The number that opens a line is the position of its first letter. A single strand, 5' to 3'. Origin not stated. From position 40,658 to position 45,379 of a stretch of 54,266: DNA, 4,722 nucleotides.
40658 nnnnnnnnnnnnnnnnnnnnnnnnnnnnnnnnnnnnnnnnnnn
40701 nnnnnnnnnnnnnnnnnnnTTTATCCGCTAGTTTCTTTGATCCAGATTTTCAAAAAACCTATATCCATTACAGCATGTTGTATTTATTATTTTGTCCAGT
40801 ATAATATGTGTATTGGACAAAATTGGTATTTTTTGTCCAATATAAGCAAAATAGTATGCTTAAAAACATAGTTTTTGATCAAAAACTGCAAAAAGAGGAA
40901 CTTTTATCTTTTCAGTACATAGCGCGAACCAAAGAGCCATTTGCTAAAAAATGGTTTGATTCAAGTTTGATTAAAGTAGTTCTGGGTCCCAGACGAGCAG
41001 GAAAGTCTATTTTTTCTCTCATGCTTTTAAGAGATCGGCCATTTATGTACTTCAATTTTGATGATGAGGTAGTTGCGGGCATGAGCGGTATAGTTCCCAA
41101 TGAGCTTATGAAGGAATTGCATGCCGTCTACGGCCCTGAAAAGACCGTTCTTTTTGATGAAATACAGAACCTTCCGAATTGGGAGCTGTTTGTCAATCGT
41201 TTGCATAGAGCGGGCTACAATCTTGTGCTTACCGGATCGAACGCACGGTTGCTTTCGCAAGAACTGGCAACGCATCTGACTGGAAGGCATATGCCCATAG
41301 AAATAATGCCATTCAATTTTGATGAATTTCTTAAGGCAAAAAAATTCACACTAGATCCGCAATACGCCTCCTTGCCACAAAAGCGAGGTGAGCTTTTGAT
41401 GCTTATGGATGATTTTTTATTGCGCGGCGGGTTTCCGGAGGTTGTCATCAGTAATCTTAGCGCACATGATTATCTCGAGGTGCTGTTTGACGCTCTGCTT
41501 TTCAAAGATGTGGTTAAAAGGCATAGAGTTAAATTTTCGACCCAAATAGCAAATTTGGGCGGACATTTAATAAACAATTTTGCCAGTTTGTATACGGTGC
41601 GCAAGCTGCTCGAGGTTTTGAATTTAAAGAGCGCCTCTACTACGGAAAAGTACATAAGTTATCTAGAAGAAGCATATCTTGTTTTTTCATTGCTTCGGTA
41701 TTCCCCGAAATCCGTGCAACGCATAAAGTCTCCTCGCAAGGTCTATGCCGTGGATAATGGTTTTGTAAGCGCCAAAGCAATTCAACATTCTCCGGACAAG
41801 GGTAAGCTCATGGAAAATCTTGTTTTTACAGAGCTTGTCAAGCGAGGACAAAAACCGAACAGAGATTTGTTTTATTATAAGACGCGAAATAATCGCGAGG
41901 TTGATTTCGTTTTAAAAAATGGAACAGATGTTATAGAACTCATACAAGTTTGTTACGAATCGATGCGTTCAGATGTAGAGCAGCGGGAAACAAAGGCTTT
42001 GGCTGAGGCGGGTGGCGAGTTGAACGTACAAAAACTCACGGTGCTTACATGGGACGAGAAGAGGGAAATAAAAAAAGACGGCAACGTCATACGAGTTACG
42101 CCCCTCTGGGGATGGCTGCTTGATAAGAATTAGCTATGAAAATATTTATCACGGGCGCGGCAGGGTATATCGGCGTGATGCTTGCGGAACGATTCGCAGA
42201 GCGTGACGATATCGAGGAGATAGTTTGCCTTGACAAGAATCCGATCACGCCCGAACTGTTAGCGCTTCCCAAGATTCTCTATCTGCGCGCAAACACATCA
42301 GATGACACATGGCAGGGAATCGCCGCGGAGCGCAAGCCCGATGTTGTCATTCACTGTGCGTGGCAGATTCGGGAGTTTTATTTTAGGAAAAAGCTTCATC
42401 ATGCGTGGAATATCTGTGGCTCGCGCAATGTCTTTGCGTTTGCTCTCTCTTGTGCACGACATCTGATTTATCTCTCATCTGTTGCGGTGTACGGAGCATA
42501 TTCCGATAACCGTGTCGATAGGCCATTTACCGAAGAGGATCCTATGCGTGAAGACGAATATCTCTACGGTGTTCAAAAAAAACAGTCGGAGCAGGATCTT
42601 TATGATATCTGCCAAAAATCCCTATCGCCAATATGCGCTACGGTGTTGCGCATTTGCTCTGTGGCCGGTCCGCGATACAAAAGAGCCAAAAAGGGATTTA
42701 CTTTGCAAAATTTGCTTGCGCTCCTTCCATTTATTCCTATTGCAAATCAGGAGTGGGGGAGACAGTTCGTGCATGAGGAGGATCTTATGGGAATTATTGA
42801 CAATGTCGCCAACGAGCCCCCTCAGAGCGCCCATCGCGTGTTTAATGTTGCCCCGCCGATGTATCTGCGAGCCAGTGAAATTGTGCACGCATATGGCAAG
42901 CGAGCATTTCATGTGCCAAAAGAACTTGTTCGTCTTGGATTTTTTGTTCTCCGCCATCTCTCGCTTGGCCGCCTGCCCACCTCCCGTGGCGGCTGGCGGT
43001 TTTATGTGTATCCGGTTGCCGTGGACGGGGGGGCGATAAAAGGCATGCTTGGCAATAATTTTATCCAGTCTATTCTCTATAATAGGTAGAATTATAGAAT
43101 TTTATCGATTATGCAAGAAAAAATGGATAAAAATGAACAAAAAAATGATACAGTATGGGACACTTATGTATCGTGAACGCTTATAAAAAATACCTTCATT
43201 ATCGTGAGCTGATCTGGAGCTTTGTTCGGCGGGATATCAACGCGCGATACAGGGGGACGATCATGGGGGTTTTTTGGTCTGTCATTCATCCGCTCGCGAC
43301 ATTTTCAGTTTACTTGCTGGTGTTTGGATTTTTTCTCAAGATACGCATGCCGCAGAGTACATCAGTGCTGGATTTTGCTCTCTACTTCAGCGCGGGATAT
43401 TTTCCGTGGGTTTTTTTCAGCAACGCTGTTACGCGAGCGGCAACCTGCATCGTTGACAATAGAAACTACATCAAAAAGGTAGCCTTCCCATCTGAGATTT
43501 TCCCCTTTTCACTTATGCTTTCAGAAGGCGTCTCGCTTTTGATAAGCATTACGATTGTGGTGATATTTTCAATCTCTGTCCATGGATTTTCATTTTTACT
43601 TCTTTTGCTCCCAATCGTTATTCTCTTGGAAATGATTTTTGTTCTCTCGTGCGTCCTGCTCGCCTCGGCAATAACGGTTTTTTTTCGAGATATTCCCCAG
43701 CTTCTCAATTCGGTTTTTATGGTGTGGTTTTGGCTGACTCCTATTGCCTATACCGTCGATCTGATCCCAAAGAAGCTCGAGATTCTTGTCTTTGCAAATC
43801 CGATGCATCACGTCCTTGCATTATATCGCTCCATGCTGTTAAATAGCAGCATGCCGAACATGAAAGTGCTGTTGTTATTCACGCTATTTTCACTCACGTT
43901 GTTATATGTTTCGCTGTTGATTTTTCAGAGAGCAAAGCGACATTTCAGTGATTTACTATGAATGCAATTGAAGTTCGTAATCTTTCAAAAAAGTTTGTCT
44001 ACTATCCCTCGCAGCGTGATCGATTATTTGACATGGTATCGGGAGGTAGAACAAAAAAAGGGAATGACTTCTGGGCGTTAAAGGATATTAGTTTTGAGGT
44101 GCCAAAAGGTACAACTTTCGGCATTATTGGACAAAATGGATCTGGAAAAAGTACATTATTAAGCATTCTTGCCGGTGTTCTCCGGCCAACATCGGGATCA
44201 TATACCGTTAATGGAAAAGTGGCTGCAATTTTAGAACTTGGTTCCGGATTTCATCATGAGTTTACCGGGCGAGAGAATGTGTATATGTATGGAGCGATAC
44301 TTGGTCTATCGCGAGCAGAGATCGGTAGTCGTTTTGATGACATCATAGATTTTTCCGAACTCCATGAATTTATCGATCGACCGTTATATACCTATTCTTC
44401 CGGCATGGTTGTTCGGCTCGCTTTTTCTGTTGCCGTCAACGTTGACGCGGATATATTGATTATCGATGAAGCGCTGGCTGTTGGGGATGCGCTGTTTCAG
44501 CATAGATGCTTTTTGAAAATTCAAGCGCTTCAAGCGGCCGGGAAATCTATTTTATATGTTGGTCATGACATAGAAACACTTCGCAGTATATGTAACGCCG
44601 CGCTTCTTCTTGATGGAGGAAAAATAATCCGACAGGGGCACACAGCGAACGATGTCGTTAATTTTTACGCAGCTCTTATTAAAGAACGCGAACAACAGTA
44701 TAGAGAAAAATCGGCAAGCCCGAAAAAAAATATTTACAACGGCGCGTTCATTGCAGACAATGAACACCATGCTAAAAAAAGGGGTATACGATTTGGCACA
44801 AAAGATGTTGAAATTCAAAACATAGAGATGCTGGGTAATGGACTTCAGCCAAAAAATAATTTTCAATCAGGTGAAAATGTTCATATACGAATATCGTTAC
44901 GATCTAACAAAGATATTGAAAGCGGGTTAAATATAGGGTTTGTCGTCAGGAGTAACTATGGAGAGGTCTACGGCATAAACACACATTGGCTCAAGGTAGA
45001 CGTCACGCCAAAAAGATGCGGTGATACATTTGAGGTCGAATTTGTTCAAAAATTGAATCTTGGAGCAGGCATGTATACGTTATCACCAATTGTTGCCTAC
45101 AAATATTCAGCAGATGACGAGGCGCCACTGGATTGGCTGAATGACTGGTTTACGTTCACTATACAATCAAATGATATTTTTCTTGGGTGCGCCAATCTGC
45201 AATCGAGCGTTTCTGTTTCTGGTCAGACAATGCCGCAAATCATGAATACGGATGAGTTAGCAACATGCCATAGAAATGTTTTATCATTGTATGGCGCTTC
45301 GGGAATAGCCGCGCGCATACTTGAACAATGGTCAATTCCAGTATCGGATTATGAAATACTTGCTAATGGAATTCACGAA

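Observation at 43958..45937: Wzt ABC ATPase fused to both a glycan-terminus-binding module and a methyltransferase-like domain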

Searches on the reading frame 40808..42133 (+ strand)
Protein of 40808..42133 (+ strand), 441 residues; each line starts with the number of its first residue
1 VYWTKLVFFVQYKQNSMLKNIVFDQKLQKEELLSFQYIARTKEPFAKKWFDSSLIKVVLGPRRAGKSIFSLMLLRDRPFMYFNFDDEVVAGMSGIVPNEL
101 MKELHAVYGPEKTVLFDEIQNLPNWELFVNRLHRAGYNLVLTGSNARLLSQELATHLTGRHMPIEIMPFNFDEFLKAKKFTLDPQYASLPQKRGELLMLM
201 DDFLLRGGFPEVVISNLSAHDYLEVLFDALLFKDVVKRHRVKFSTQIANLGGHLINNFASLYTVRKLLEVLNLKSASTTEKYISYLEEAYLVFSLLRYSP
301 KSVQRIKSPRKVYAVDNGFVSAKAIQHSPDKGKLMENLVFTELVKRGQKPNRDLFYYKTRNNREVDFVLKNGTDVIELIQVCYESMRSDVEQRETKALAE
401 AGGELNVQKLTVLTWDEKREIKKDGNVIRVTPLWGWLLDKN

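Call 6: search_protein_families(library=pfam, proteins=[window:40808-42133:+], max_evalue=0.001)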
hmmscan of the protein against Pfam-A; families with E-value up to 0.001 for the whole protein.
window:40808-42133:+ (441 aa): 2 families
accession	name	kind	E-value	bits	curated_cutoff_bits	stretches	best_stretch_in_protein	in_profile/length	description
PF13173.12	AAA_14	-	4.3e-29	101.6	27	1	55-175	4-129/129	AAA domain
PF13635.12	DUF4143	-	1.5e-23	83.7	28.1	1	233-383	2-159/160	Domain of unknown function (DUF4143)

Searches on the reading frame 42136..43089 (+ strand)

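Call 6: search_protein_families(library=pfam, proteins=[window:42136-43089:+], max_evalue=0.001)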
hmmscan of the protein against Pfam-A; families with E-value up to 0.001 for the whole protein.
window:42136-43089:+ (317 aa): 5 families
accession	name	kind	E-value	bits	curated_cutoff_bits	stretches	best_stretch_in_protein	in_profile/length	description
PF01370.27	Epimerase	-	3.7e-22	79.4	20.9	1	3-239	1-240/240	NAD dependent epimerase/dehydratase family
PF04321.23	RmlD_sub_bind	-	9.8e-09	35.1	27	1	1-162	1-143/287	RmlD substrate binding domain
PF07993.18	NAD_binding_4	-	9.6e-08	31.9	20.1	1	58-141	81-158/258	Male sterility protein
PF01073.25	3Beta_HSD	-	7e-07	29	22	1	5-184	2-189/280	3-beta hydroxysteroid dehydrogenase/isomerase family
PF16363.11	GDP_Man_Dehyd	-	0.00021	21.3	27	1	4-224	1-236/332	GDP-mannose 4,6 dehydratase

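Call 72: search_protein_families(library=ncbifam, proteins=[window:42136-43089:+], max_evalue=0.00001)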
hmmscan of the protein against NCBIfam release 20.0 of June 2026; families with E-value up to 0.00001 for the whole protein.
window:42136-43089:+ (317 aa): 5 families
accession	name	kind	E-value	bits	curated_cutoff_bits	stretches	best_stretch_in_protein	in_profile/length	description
TIGR02197.1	heptose_epim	equivalog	2.1e-11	43.6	274.6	1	3-180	1-174/316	ADP-glyceromanno-heptose 6-epimerase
TIGR01179.1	galE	equivalog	1.7e-09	37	262.3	1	2-197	1-196/332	UDP-glucose 4-epimerase GalE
NF005539.0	PRK07201.1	equivalog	2.8e-07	29.7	549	1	1-138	1-147/657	SDR family oxidoreductase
TIGR01746.1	Thioester-redct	subfamily_domain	4.4e-07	29.5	213.35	0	2-32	1-31/371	thioester reductase domain-containing protein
TIGR01214.1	rmlD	equivalog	1.2e-06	27.9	224.05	1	2-162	1-142/285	dTDP-4-dehydrorhamnose reductase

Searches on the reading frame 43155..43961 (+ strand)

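Call 6: search_protein_families(library=pfam, proteins=[window:43155-43961:+], max_evalue=0.001)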
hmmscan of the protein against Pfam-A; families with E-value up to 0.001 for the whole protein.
window:43155-43961:+ (268 aa): 1 family
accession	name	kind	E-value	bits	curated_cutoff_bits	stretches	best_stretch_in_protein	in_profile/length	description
PF01061.29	ABC2_membrane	-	3.2e-15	56.7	26.9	1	19-228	2-210/211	ABC-2 type transporter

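Call 72: search_protein_families(library=ncbifam, proteins=[window:43155-43961:+], max_evalue=0.00001)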
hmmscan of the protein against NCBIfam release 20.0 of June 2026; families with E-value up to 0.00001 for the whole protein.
window:43155-43961:+ (268 aa): 2 families
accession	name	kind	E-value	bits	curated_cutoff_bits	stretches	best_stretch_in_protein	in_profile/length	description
NF050109.1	galactan_ABC_perm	equivalog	9.2e-17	61.4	380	1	14-249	18-256/272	galactan export ABC transporter permease subunit Wzm/RfbD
NF050053.1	CapPschTportKpsM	equivalog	1.7e-07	31.5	300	1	19-260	4-250/257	capsule polysaccharide transporter KpsM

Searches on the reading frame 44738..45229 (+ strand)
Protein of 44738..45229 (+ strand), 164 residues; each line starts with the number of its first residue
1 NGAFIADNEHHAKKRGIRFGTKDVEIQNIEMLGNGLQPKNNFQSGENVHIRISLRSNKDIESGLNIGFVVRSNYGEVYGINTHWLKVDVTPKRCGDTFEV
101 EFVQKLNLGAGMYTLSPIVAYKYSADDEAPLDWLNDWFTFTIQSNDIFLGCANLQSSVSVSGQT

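Call 57: search_solved_structures(query=window:44738-45229:+, max_evalue=1, show_alignments=3)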
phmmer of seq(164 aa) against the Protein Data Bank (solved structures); distinct sequences matched with E-value up to 1: 5.
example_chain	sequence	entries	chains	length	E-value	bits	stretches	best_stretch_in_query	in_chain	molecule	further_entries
8dky_A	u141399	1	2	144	1.5e-07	34.6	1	39-143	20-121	ABC transporter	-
6o14_A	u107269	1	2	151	1.8e-07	34.4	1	39-143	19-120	ABC transporter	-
8dku_A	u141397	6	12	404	1.1e-06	31.9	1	39-143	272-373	ABC transporter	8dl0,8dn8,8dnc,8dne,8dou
7k2t_A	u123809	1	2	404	1.1e-06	31.9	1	39-143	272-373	ABC transporter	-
3c6f_A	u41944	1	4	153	0.094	15.8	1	18-104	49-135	YetF protein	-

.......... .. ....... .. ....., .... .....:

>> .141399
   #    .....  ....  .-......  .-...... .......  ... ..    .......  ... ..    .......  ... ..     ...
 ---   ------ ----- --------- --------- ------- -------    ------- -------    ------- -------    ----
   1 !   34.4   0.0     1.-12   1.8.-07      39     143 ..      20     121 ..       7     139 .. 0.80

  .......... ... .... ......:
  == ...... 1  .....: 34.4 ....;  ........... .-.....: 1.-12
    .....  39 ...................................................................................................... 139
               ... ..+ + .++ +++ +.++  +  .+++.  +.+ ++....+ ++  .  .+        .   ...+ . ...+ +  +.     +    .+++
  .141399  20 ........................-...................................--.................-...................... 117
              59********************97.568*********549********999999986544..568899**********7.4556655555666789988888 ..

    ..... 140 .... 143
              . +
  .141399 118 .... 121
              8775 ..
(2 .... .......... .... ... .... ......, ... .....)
